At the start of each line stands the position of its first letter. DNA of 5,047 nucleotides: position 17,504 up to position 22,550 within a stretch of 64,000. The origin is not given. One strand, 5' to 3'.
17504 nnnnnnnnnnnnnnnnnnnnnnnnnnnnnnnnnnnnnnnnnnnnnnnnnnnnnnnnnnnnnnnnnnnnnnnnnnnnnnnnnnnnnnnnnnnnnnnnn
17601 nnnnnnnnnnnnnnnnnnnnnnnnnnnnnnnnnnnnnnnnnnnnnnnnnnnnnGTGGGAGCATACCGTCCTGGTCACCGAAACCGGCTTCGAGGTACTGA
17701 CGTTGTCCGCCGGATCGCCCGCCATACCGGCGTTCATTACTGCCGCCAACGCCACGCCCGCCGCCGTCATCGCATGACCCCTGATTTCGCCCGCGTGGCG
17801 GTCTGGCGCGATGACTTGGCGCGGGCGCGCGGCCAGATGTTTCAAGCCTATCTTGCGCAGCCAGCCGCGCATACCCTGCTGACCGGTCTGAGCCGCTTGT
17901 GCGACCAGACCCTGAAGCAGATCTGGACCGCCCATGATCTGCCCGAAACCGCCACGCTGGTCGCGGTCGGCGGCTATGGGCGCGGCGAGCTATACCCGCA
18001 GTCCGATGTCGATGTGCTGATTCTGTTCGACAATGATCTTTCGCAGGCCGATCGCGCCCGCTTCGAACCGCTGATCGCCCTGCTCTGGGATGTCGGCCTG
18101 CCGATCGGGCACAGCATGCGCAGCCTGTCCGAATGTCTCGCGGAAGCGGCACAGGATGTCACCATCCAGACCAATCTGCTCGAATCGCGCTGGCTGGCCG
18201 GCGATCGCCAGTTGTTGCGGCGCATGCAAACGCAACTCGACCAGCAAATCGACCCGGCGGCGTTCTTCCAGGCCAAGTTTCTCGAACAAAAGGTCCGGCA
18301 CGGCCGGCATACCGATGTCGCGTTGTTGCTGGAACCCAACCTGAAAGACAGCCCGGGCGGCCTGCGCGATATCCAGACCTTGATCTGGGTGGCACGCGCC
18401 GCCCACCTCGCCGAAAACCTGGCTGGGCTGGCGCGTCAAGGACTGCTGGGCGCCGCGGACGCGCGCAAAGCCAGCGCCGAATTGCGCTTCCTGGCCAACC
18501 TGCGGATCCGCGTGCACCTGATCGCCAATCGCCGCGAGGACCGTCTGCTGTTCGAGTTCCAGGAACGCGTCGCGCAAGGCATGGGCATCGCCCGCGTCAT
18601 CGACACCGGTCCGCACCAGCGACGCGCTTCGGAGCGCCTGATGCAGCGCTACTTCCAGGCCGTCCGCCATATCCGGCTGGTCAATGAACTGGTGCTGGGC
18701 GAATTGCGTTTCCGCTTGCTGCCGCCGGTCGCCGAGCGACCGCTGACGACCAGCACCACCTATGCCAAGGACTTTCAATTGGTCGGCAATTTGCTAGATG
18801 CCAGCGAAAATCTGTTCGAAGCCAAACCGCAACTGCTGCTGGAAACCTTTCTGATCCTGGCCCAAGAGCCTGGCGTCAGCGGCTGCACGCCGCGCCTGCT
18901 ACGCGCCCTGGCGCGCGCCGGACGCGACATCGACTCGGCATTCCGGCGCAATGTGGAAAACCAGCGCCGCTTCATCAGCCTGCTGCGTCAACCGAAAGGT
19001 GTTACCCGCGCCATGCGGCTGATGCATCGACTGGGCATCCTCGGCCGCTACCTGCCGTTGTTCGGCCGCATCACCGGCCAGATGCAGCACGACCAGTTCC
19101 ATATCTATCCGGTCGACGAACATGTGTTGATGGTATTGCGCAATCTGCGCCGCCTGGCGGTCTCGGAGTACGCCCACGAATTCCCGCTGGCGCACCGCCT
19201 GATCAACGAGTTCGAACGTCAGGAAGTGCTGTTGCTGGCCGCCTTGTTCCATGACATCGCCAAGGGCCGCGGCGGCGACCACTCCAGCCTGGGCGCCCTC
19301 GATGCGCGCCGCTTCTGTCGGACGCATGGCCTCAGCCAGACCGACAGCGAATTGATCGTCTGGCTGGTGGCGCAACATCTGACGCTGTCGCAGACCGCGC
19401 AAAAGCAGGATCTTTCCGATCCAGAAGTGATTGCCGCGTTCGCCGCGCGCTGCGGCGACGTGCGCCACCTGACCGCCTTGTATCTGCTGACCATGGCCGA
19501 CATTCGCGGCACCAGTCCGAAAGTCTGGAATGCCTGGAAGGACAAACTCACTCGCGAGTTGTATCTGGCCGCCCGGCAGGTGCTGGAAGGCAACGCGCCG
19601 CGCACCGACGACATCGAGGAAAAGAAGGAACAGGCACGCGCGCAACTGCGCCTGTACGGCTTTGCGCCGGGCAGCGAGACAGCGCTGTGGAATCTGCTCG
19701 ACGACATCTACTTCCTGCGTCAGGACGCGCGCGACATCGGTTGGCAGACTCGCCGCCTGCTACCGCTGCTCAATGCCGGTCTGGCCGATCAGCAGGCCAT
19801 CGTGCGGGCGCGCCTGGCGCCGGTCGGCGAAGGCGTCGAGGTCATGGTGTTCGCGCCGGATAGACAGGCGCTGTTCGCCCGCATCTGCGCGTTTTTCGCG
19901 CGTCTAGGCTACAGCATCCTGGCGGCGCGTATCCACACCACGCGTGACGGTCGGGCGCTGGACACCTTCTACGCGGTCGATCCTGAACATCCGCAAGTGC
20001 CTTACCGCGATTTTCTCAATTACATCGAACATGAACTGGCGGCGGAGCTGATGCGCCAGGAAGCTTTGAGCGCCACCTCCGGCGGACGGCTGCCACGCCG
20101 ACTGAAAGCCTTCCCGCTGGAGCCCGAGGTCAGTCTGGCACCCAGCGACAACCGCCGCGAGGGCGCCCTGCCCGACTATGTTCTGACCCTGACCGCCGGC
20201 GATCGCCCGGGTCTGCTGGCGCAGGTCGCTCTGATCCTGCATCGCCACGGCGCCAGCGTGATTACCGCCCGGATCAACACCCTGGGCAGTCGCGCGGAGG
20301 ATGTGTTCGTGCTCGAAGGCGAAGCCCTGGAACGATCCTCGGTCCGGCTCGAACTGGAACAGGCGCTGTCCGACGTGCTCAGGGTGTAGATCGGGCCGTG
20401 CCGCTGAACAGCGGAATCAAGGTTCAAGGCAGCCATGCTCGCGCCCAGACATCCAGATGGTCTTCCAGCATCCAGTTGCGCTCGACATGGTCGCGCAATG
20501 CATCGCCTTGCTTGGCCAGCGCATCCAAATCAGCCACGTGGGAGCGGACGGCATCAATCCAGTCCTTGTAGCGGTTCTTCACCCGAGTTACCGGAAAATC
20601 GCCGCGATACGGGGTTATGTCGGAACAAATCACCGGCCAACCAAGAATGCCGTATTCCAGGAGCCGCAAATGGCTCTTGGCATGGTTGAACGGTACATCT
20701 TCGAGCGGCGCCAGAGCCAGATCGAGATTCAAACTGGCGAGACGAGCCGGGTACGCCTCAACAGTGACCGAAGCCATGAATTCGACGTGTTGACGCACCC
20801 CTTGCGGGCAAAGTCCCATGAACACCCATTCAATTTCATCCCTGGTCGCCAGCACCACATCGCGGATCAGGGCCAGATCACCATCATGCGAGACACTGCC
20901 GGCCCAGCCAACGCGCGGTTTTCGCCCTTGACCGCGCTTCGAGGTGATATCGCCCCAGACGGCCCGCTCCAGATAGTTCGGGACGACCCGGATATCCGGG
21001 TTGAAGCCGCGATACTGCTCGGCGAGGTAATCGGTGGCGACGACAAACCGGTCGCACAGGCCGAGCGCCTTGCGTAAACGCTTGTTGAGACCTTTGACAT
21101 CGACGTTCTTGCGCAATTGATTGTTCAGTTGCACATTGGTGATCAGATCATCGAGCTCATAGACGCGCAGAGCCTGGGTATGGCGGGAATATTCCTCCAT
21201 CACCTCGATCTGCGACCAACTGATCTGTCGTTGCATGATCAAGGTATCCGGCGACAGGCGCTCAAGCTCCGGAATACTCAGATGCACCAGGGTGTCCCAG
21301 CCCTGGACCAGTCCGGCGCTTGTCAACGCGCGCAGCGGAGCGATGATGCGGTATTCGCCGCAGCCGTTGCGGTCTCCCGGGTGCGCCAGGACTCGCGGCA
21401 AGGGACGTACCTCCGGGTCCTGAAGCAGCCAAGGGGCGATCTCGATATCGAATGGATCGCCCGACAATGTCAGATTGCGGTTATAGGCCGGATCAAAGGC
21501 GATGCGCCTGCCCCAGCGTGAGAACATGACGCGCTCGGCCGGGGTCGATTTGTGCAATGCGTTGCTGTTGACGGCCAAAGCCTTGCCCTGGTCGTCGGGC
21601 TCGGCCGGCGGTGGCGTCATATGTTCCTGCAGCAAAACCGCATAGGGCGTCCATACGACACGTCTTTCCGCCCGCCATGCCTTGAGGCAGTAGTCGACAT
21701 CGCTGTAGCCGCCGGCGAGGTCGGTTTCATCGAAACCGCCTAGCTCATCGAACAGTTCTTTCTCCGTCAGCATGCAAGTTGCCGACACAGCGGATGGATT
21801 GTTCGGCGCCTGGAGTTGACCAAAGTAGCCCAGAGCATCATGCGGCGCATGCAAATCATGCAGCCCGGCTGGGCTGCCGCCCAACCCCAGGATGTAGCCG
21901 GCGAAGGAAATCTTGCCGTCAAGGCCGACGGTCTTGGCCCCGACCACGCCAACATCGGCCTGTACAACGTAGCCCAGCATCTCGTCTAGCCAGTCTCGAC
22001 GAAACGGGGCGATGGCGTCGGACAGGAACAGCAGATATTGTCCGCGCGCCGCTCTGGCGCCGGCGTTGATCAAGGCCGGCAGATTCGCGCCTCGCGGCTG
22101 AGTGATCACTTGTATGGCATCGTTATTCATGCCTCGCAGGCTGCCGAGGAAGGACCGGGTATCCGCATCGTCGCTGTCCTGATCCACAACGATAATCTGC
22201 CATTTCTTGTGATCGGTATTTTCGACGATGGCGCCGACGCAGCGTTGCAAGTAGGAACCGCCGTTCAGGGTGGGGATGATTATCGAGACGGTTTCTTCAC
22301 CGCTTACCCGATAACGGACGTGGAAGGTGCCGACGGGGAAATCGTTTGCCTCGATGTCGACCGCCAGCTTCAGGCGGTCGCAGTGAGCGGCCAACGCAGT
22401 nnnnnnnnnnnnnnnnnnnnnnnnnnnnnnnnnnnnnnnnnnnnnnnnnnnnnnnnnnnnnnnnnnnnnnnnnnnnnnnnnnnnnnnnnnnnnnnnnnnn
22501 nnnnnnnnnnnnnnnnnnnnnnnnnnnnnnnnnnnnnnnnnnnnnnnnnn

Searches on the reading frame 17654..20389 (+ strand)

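Call 32: search_protein_families(library=ncbifam, proteins=[window:17654-20389:+], max_evalue=0.00001)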
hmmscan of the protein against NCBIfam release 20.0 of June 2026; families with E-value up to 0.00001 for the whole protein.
window:17654-20389:+ (911 aa): 9 families
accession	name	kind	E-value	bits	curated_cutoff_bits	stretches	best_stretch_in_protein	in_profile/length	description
NF002837.0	PRK03059.1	equivalog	0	1103.2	1010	1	44-910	7-856/857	[protein-PII] uridylyltransferase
NF001366.0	PRK00275.1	equivalog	3.2e-229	763.2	1299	1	40-889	17-865/895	[protein-PII] uridylyltransferase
TIGR01693.1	UTase_glnD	equivalog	7.4e-219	729.1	519.4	1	74-905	16-845/850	[protein-PII] uridylyltransferase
NF003448.0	PRK05007.1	equivalog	3.3e-214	713.5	1255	1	46-907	25-876/884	bifunctional uridylyltransferase/uridylyl-removing protein GlnD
NF003467.0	PRK05092.1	equivalog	4.2e-185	617.2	959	1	45-909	46-923/940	[protein-PII] uridylyltransferase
NF003347.0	PRK04374.1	equivalog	1.6e-167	559.2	1567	1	49-905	21-862/869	[protein-PII] uridylyltransferase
NF002487.0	PRK01759.1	equivalog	8.6e-165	550.2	890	1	67-908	30-860/862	bifunctional uridylyltransferase/uridylyl-removing protein GlnD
NF002895.0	PRK03381.1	equivalog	1.9e-97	327.2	631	1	53-910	12-778/782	[protein-PII] uridylyltransferase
NF001265.0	PRK00227.1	equivalog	1.7e-45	155.4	799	2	438-659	332-539/693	[protein-PII] uridylyltransferase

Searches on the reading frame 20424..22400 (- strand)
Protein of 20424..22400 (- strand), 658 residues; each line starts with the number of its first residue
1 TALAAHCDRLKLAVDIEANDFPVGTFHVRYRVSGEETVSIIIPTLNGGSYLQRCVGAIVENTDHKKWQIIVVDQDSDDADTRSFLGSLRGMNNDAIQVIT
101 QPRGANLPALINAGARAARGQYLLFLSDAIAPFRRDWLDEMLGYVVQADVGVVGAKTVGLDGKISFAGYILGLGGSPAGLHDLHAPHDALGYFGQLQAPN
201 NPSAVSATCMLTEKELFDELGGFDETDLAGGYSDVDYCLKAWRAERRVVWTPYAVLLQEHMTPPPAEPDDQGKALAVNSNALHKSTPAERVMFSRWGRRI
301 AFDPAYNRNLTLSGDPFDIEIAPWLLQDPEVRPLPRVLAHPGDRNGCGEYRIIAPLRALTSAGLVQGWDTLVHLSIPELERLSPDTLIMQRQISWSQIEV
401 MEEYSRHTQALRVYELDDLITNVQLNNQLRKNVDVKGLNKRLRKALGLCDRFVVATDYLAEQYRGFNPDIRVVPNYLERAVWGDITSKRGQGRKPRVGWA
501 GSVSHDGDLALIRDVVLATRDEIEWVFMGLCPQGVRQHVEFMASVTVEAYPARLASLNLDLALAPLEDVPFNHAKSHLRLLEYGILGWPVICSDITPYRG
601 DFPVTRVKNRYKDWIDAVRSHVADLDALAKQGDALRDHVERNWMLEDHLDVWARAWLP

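Call 38: search_protein_families(library=pfam, proteins=[window:20424-22400:-], max_evalue=10)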
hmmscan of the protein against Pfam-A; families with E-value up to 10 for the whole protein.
window:20424-22400:- (658 aa): 5 families
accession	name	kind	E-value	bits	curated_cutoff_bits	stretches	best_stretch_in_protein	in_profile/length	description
PF00535.33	Glycos_transf_2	-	7.5e-17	62.2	23.3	1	39-160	1-118/168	Glycosyl transferase family 2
PF13641.12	Glyco_tranf_2_3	-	4.7e-10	40.3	27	1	38-258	3-211/230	Glycosyltransferase like family 2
PF13439.12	Glyco_transf_4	-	0.095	13.2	28.5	1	438-475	123-164/170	Glycosyltransferase Family 4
PF10111.15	Glyco_tranf_2_2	-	0.23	11.3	27.3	1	207-242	165-200/276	Glycosyltransferase like family 2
PF13712.12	Glyco_tranf_2_5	-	0.26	11.4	27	1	95-154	29-89/210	Glycosyltransferase like family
